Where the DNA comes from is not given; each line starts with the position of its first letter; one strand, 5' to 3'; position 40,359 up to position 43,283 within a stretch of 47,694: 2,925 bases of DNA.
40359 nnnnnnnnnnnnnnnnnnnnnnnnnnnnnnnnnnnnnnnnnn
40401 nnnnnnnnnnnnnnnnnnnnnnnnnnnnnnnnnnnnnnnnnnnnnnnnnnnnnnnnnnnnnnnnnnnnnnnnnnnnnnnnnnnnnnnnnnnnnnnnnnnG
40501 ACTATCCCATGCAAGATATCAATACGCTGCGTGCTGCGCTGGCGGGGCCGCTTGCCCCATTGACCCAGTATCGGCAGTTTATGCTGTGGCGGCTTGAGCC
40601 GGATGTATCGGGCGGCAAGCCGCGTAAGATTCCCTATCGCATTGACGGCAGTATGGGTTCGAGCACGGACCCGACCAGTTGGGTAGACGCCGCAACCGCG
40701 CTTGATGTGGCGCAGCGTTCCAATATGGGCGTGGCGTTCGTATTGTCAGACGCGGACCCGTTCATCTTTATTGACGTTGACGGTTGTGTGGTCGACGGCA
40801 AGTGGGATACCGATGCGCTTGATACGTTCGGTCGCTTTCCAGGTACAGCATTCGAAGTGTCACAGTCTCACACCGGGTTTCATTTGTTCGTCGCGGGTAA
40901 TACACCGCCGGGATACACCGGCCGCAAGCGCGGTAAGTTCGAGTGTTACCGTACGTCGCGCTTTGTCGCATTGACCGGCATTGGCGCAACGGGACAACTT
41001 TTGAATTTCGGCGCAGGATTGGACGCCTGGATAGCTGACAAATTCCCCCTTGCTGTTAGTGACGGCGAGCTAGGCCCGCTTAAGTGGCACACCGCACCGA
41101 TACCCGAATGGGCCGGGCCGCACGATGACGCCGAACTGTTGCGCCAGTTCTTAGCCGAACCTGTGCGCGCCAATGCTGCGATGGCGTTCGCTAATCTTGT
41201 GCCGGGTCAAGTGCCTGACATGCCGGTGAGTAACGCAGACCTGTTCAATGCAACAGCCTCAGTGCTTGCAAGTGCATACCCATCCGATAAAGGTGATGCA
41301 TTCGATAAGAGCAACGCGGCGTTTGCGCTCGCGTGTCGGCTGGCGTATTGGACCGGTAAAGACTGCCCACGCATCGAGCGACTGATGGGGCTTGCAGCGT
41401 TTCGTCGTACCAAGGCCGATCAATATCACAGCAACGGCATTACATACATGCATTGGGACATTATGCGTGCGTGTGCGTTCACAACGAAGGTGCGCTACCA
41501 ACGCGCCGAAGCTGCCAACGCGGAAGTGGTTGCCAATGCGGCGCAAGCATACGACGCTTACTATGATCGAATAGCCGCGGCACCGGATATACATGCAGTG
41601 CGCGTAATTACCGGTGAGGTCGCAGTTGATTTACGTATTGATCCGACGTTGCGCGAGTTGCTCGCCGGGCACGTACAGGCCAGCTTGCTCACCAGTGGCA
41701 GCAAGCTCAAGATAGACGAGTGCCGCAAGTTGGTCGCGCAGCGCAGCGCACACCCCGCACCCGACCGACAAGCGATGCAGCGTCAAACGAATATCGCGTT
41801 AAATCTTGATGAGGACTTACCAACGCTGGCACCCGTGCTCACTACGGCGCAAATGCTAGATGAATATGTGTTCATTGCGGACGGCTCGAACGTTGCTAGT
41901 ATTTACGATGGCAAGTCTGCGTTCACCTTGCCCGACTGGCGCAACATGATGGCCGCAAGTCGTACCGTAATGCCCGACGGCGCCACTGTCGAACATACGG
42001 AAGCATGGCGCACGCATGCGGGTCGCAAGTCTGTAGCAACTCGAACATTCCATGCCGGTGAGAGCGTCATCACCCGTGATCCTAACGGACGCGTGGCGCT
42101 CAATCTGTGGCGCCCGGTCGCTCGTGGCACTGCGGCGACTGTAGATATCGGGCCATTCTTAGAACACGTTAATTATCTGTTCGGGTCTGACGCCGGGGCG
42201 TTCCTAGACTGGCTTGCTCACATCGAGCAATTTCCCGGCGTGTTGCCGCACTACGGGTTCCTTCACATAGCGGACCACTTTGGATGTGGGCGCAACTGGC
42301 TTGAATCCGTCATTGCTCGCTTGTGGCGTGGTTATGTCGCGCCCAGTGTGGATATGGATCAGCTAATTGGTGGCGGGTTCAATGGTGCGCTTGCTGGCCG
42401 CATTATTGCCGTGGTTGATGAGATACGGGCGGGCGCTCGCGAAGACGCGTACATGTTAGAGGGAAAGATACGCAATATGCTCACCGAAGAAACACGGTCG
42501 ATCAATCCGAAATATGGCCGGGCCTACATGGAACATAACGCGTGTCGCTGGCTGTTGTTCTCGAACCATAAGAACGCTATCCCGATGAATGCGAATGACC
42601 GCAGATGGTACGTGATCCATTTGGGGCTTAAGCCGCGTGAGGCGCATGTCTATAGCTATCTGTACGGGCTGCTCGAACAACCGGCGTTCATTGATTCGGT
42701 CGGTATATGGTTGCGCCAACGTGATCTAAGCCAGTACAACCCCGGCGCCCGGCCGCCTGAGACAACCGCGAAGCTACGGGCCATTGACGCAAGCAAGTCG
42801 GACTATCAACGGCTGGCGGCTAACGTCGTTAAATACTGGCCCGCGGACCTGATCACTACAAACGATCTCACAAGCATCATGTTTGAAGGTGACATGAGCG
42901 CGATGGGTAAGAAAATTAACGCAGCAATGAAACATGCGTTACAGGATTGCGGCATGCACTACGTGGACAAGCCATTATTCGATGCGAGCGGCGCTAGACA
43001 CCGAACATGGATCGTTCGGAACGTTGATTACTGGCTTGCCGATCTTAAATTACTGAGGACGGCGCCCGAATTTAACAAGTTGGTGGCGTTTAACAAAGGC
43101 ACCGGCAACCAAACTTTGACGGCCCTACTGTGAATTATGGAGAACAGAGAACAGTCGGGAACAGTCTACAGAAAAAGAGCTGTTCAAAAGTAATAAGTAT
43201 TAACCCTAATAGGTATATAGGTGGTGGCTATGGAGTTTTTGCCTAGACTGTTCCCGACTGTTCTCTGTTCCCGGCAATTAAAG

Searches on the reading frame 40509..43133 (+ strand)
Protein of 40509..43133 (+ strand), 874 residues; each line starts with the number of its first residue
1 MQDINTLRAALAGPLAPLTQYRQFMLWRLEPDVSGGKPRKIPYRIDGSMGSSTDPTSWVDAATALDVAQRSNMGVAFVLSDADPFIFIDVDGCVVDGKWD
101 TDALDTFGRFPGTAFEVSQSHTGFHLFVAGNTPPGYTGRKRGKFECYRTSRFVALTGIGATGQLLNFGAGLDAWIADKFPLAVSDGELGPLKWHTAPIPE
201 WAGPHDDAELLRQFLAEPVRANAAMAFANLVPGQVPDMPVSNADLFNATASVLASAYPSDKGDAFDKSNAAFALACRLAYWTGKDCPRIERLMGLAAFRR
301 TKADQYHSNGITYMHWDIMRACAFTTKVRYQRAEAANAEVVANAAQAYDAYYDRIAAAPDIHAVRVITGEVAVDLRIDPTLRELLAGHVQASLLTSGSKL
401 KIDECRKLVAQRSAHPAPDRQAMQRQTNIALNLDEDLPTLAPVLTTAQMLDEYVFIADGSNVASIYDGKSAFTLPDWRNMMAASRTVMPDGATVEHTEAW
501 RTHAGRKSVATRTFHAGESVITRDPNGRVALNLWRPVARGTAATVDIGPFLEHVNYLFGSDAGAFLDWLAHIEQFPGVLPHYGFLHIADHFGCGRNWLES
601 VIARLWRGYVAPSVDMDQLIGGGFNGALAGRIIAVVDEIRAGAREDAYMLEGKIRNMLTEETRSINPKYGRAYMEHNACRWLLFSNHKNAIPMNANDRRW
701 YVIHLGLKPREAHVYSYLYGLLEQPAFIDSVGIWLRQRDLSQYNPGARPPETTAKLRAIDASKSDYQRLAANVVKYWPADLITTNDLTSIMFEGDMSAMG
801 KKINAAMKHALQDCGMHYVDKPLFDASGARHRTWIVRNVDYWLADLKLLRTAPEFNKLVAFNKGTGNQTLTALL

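Call 7: search_protein_families(library=phrogs, proteins=[window:40509-43133:+])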
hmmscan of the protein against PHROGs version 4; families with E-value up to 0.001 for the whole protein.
window:40509-43133:+ (874 aa): 9 families
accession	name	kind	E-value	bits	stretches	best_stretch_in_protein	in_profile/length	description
phrog_1829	-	DNA, RNA and nucleotide metabolism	8e-65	220.4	1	16-705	8-626/772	DNA primase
phrog_13901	-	DNA, RNA and nucleotide metabolism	3.3e-38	132.7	1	17-358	14-330/341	DNA primase/helicase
phrog_35045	-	DNA, RNA and nucleotide metabolism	1.9e-28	100.2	1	18-324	8-316/826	DNA primase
phrog_3022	-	DNA, RNA and nucleotide metabolism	1.7e-18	67.5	1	19-305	14-278/788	DNA primase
phrog_1156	-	DNA, RNA and nucleotide metabolism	1e-15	58.4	1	564-787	541-773/855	DNA primase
phrog_8643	-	DNA, RNA and nucleotide metabolism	1.5e-15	58.5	1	39-157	52-168/179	DNA polymerase/primase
phrog_9765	-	DNA, RNA and nucleotide metabolism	1.9e-08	33.7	1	529-705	569-747/939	DNA primase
phrog_24712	-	unknown function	7.7e-07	28.4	1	599-702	490-592/801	-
phrog_4762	-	unknown function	0.00017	20.7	1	546-704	467-625/822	-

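Call 8: search_protein_families(library=pfam, proteins=[window:40509-43133:+])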
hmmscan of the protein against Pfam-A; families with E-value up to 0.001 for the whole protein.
window:40509-43133:+ (874 aa): 2 families
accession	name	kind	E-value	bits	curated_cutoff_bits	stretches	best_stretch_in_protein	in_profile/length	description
PF19263.5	DUF5906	-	2.1e-14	54.6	27.6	1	592-699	7-114/114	Family of unknown function (DUF5906)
PF22763.1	NrS1-1_pol-like_HBD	-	2.3e-10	40.6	27.9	1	268-328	2-61/64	NrS-1 polymerase HBD domain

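Call 18: find_related_loci(query=window:40509-43133:+, collection=viral_contigs, flank=4000)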
Query window:40509-43133:+ (874 aa) in viral_contigs; peptide patterns used: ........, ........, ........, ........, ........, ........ (x = any residue, [..] = any of these).
8 stretches matched a pattern; 8 encode a relative of the query (tblastn E <= 1e-3); 8 distinct loci.
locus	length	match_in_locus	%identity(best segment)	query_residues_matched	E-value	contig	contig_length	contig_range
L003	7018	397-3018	69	1-874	0e+0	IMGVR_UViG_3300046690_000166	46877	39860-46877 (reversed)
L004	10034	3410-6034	65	1-874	0e+0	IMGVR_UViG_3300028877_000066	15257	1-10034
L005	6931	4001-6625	65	1-874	0e+0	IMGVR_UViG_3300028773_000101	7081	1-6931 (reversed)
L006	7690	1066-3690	65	1-874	0e+0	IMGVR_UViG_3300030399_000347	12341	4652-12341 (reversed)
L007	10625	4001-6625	65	1-874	0e+0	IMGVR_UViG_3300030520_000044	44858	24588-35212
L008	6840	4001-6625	65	1-874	0e+0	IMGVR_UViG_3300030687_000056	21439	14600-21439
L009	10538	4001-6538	61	1-843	0e+0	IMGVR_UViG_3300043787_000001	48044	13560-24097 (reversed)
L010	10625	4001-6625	64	1-874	0e+0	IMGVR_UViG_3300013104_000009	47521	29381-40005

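Call 21: search_dna_similar(query=window:40509-43133:+, collection=phages, mode=protein, max_rows=25)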
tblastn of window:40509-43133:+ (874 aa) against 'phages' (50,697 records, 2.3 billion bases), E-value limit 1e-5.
Records with a match: 495; places in all: 496; records where one place covers at least 80% of the query: 0.
Best place of each record, by identity: <60% 495.
By first word of the organism name: Klebsiella 100; Salmonella 87; Pseudomonas 75; Vibrio 25; Escherichia 22; Xanthomonas 19; Stenotrophomonas 12; Acinetobacter 11; Lactobacillus 10; Listeria 9; and 45 more.
By host as written in the record: - 57; Klebsiella pneumoniae 54; Pseudomonas aeruginosa 21; Salmonella enterica 19; Salmonella enterica subsp. enterica serovar Typhimurium 18; Salmonella sp. 9; Pseudomonas syringae 8; Pseudomonas sp. 7; and 179 more.
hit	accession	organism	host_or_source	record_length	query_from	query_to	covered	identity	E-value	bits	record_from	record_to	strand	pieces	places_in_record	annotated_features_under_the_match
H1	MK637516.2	Agrobacterium phage Milano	Agrobacterium tumefaciens C58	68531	23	711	58%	27.5%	1e-27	191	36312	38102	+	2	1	DNA primase | ribosome_binding_site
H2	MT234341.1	Agrobacterium phage OLIVR4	Rhizogenic Agrobacterium biovar 1 ...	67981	23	711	58%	27.3%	7e-28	189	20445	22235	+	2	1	DNA primase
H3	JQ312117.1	Agrobacterium phage 7-7-1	Agrobacterium sp. H13-3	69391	23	711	58%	27.2%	7e-28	189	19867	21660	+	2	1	hypothetical protein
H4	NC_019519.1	Agrobacterium phage 7-7-1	Agrobacterium sp. H13-3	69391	23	711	58%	27.2%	7e-28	189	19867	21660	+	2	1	DNA primase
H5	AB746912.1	Nitratiruptor phage NrS-1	Nitratiruptor sp. SB155-2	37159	19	711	53%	26.8%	2e-14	142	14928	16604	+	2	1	primase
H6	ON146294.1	Stenotrophomonas phage B2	Stenotrophomonas sp.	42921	21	328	35%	38.5%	3e-40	167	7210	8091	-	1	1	hypothetical protein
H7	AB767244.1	Edwardsiella phage MSW-3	-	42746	21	326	35%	38.5%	4e-36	154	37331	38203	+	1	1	hypothetical protein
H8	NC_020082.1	Edwardsiella phage MSW-3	-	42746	21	326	35%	38.5%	4e-36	154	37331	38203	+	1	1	DNA primase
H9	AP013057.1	Edwardsiella phage PEi21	Edwardsiella ictaluri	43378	21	326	35%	38.1%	3e-35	151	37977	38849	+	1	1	hypothetical protein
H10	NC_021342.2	Edwardsiella phage PEi21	Edwardsiella ictaluri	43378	21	326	35%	38.1%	3e-35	151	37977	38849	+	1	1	DNA primase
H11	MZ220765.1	Edwardsiella phage PVN06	Edwardsiella ictaluri strain E1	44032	21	326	35%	38.1%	3e-35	151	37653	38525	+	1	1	hypothetical protein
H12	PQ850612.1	Escherichia phage KarinMuster_Bas82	Escherichia coli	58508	22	311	33%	38.9%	2e-42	174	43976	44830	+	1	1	DNA primase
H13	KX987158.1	Salmonella phage vB_SenS_Sasha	Salmonella enterica subsp. enterica ...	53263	22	311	33%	38.9%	2e-42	174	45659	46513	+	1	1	DNA primase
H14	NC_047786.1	Salmonella phage vB_SenS_Sasha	Salmonella enterica subsp. enterica ...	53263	22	311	33%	38.9%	2e-42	174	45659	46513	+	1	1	DNA primase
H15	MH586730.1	Salmonella phage Solent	Salmonella enterica subsp. enterica ...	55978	22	311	33%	38.9%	2e-42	174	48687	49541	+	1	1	primase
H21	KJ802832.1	Salmonella phage 9NA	Salmonella enterica serovar Typhiurium ...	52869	22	302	32%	39.8%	1e-41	172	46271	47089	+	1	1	putative P4 family primase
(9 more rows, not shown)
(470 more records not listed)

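Call 25: get_annotated_region(hit=H5, flank=4000)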
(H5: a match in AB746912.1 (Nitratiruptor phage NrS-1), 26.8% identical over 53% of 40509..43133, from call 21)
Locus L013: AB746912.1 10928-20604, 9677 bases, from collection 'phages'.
description: Nitratiruptor phage NrS-1 DNA, complete genome.
organism: Nitratiruptor phage NrS-1 (NCBI taxid 1230469)
taxonomy: Viruses; Duplodnaviria; Heunggongvirae; Uroviricota; Caudoviricetes
host: Nitratiruptor sp. SB155-2; source: -; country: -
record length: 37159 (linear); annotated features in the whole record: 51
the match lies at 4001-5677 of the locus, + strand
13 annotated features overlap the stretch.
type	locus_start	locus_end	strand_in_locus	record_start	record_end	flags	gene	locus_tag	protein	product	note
CDS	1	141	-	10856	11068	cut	-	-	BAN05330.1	hypothetical protein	NIS_0456 in Nitratiruptor sp. SB155-2 (AP009178.1); NRS1_21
CDS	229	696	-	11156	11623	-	-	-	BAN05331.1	hypothetical protein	NIS_0457 in Nitratiruptor sp. SB155-2 (AP009178.1); NRS1_22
CDS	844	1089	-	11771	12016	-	-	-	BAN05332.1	hypothetical protein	NRS1_23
CDS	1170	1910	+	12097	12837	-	-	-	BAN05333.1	CI-like protein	NIS_0458 in Nitratiruptor sp. SB155-2 (AP009178.1); NRS1_24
CDS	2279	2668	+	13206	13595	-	-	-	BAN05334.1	hypothetical protein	NIS_0459 in Nitratiruptor sp. SB155-2 (AP009178.1); NRS1_25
CDS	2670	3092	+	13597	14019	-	-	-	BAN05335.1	hypothetical protein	NIS_0460 in Nitratiruptor sp. SB155-2 (AP009178.1); NRS1_26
CDS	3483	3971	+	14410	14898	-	-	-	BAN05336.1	CII-like protein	NIS_0461 in Nitratiruptor sp. SB155-2 (AP009178.1); NRS1_27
CDS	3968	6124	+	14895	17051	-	-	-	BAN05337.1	primase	NIS_0462 in Nitratiruptor sp. SB155-2 (AP009178.1); NRS1_28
CDS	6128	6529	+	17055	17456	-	-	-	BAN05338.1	hypothetical protein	NIS_0463 in Nitratiruptor sp. SB155-2 (AP009178.1); NRS1_29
CDS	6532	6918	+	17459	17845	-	-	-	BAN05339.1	terminase small subunit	NIS_0464 in Nitratiruptor sp. SB155-2 (AP009178.1); NRS1_30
CDS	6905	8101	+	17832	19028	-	-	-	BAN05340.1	terminase large subunit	NIS_0465 in Nitratiruptor sp. SB155-2 (AP009178.1); NRS1_31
CDS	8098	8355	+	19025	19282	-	-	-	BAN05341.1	hypothetical protein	NRS1_32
CDS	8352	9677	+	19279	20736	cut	-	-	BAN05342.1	phage head morphogenesis protein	NIS_0466 in Nitratiruptor sp. SB155-2 (AP009178.1); NRS1_33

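Call 45: find_related_loci(query=A3, collection=viral_contigs, flank=3500)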
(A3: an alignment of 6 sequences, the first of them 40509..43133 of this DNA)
Query A3 (874 aa) in viral_contigs; peptide patterns used: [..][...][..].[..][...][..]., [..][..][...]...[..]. (x = any residue, [..] = any of these).
482 stretches matched a pattern; 370 encode a relative of the query (tblastn E <= 1e-3); the best 80 are kept; 80 distinct loci.
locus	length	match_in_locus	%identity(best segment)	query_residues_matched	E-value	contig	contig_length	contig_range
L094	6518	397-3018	69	1-874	0e+0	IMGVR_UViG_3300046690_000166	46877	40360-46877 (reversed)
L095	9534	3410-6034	65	1-874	0e+0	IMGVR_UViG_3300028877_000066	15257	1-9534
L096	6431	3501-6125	65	1-874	0e+0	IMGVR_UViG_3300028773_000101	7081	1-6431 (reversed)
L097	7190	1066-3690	65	1-874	0e+0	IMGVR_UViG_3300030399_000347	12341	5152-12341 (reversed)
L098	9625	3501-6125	65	1-874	0e+0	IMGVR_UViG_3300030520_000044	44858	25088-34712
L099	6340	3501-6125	65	1-874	0e+0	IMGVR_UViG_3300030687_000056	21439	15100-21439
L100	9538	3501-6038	61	1-843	0e+0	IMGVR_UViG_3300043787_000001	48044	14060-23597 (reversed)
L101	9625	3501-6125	64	1-874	0e+0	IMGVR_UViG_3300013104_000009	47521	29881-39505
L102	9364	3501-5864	27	18-838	1e-65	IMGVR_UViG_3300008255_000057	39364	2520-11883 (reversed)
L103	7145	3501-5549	33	60-840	4e-56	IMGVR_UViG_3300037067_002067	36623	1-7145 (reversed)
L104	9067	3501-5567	29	21-768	2e-55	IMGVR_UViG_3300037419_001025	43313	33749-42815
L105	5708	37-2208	31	18-821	2e-52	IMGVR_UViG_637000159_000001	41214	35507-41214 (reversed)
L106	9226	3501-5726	27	15-762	7e-51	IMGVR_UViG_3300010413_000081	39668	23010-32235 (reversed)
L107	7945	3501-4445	39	11-334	4e-50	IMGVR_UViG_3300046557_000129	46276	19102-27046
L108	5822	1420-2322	39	11-334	2e-48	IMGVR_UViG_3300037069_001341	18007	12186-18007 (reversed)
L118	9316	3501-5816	31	15-816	4e-46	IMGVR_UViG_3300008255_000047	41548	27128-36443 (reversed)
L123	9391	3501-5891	26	1-821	3e-58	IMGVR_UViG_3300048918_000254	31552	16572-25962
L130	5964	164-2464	30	8-805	5e-44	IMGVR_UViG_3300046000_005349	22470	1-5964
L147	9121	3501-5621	27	1-703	4e-41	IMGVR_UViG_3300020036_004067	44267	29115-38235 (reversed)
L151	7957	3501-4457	35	8-328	3e-40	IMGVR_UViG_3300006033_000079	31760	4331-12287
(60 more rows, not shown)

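Call 54: search_protein_families(library=phrogs, proteins=[L118:6172-6546:+, L118:6543-6920:+, L118:6830-7105:+, L118:7309-7566:+, L130:3071-3499:+, L130:3475-3873:+, L105:2417-3037:+, L105:3287-4105:+, L103:6252-7079:+, L147:6341-6988:+], max_evalue=0.01)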
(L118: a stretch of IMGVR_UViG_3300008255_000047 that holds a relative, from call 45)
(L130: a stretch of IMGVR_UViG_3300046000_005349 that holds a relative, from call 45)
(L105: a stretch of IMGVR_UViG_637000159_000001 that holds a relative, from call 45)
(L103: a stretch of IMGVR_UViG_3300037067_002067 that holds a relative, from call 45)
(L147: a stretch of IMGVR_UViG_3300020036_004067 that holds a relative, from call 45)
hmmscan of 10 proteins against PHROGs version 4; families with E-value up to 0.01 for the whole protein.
L118:6172-6546:+ (124 aa): 2 families
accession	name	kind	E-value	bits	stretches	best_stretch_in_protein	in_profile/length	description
phrog_24212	-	unknown function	9.4e-39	133.9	1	2-104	95-201/204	-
phrog_355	-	DNA, RNA and nucleotide metabolism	2.7e-23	83.7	1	1-116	74-186/249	nucleoside 2-deoxyribosyltransferase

L118:6543-6920:+ (125 aa): 1 family
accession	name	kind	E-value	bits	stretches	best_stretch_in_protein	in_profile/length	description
phrog_8600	-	unknown function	0.00028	22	1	80-123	20-65/68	-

L118:6830-7105:+ (91 aa): 0 families

L118:7309-7566:+ (85 aa): 0 families

L130:3071-3499:+ (142 aa): 2 families
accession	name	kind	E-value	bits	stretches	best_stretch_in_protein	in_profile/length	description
phrog_24212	-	unknown function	9.6e-37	127.4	1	3-107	93-201/204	-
phrog_355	-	DNA, RNA and nucleotide metabolism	2.7e-22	80.4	1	3-123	73-190/249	nucleoside 2-deoxyribosyltransferase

L130:3475-3873:+ (132 aa): 1 family
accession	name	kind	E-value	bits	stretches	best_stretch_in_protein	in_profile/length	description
phrog_8600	-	unknown function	6.5e-05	24.1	1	86-130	20-66/68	-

L105:2417-3037:+ (206 aa): 0 families

L105:3287-4105:+ (272 aa): 0 families

L103:6252-7079:+ (275 aa): 14 families
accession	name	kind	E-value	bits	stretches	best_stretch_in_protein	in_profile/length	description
phrog_4581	-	head and packaging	1.2e-46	160.9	1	4-272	39-265/395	terminase small subunit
phrog_2323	-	DNA, RNA and nucleotide metabolism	2.3e-27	96.2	1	9-103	15-109/113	HNH endonuclease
phrog_589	-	DNA, RNA and nucleotide metabolism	1.6e-22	81.1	1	13-89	74-150/179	HNH endonuclease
phrog_144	-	DNA, RNA and nucleotide metabolism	1.9e-22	80.8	1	5-76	59-131/175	HNH endonuclease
phrog_5956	-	DNA, RNA and nucleotide metabolism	3.7e-20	73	1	13-101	42-131/138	HNH endonuclease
phrog_119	-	DNA, RNA and nucleotide metabolism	5.4e-16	59.4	1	4-88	177-265/443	HNH endonuclease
phrog_2071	-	other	9.1e-08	33.2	1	133-177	18-62/282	ATPase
phrog_9644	-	head and packaging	1.2e-07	32.4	1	133-267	4-135/341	head maturation protease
phrog_333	-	DNA, RNA and nucleotide metabolism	1.4e-05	26.3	1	17-75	20-76/138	HNH endonuclease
phrog_6050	-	DNA, RNA and nucleotide metabolism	0.0028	17.5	1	24-78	306-358/402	HNH endonuclease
phrog_8048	-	DNA, RNA and nucleotide metabolism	0.003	17.8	1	14-76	160-224/273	HNH endonuclease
phrog_740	-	DNA, RNA and nucleotide metabolism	0.0033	17.4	1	21-75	30-82/332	HNH endonuclease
phrog_30443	-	DNA, RNA and nucleotide metabolism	0.0054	18.1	1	16-85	47-112/121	HNH endonuclease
phrog_505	-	other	0.0067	16.9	1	133-173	4-47/295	polynucleotide kinase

L147:6341-6988:+ (215 aa): 11 families
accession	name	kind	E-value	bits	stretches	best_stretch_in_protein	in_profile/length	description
phrog_3855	-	DNA, RNA and nucleotide metabolism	8.8e-08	33.6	1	121-156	65-100/115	HTH DNA binding protein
phrog_664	-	DNA, RNA and nucleotide metabolism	5.4e-06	27.4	1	123-168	88-133/210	DNA binding protein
phrog_125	-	DNA, RNA and nucleotide metabolism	3.8e-05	24.4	0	123-157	167-201/254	DNA invertase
phrog_4291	-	DNA, RNA and nucleotide metabolism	0.00016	21.1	1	112-155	862-904/909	RNA-dependent RNA polymerase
phrog_597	-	DNA, RNA and nucleotide metabolism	0.0002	22.4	0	187-214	110-141/200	DNA binding protein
phrog_2308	-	unknown function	0.0014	19.7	0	173-211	1-38/138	-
phrog_323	-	transcription regulation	0.002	18.7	1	128-210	105-185/319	transcriptional regulator, D5-like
phrog_31496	-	transcription regulation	0.0024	18.6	0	106-156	63-112/210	transcriptional regulator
phrog_66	-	integration and excision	0.0039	17.9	0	129-181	87-139/412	excisionase and transcriptional regulator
phrog_20467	-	DNA, RNA and nucleotide metabolism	0.0051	17.7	0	118-153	61-96/112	HNH endonuclease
phrog_309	-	head and packaging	0.0081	17.2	0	126-156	147-177/319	terminase small subunit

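Call 55: search_solved_structures(query=window:40509-43133:+, max_evalue=1, show_alignments=0)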
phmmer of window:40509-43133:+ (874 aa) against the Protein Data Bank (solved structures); distinct sequences matched with E-value up to 1: 7.
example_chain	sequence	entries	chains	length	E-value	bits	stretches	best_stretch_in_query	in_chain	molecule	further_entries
7rr3_A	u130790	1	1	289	9.9e-19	70.1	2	16-158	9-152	Primase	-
6k9a_A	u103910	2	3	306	1.9e-18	69.2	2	16-158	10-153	Primase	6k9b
6a9w_A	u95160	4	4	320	2.2e-18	68.9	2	16-158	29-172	Primase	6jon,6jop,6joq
7rr4_A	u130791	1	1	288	4.3e-18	68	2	16-158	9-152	Primase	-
7ola_A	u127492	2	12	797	2.9e-11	45.4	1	23-158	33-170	DNA primase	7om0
6k9e_A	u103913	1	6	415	4.7e-09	38.1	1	560-706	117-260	Primase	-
6k9c_A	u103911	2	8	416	4.7e-09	38.1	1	560-706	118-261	Primase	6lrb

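Call 71: search_solved_structures(query=A3, max_evalue=1, show_alignments=0)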
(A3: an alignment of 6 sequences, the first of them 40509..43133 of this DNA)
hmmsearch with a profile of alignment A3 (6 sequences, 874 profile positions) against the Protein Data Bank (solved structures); distinct sequences matched with E-value up to 1: 7.
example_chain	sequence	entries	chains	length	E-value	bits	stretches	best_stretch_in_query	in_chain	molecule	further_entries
6k9a_A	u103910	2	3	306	1.5e-35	125.9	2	14-164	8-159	Primase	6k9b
7rr3_A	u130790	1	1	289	1.8e-35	125.6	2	14-164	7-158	Primase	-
6a9w_A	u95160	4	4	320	1.8e-35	125.6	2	14-164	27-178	Primase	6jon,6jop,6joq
7rr4_A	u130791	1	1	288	4.2e-35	124.4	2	14-164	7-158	Primase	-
7ola_A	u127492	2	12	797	2.1e-32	115.4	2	19-195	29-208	DNA primase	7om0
6k9e_A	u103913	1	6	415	4.9e-13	51.4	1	559-770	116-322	Primase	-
6k9c_A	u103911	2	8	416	4.9e-13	51.3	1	559-770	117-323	Primase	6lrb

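Call 75: find_related_loci(query=A5, collection=metagenome_contigs, flank=2500)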
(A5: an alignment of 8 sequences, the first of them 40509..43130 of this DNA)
Query A5 (874 aa) in metagenome_contigs; peptide patterns used: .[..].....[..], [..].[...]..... (x = any residue, [..] = any of these).
241 stretches matched a pattern; 25 encode a relative of the query (tblastn E <= 1e-3); 25 distinct loci.
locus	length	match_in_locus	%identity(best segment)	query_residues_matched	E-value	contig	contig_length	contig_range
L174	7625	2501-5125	64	1-874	0e+0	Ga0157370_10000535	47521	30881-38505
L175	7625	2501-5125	65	1-874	0e+0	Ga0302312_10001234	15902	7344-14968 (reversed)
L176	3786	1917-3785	62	1-616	0e+0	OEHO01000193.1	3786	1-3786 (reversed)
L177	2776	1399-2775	70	3-460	0e+0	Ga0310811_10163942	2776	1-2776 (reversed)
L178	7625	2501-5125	65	1-874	0e+0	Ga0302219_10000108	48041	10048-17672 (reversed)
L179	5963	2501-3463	35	11-332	5e-40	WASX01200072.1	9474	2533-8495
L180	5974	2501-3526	35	5-342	6e-39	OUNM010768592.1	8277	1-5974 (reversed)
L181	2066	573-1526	34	15-335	4e-34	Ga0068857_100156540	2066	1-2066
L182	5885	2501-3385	36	11-302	4e-33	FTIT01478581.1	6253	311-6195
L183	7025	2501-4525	34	22-775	1e-28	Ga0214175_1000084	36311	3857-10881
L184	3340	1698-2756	31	11-337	1e-25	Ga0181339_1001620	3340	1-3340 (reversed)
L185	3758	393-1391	28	18-371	3e-23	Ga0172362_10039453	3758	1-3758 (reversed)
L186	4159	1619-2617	28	18-371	4e-23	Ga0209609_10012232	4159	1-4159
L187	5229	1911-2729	26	16-321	2e-17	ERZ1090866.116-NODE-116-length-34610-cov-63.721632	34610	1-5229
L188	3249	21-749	30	52-328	2e-17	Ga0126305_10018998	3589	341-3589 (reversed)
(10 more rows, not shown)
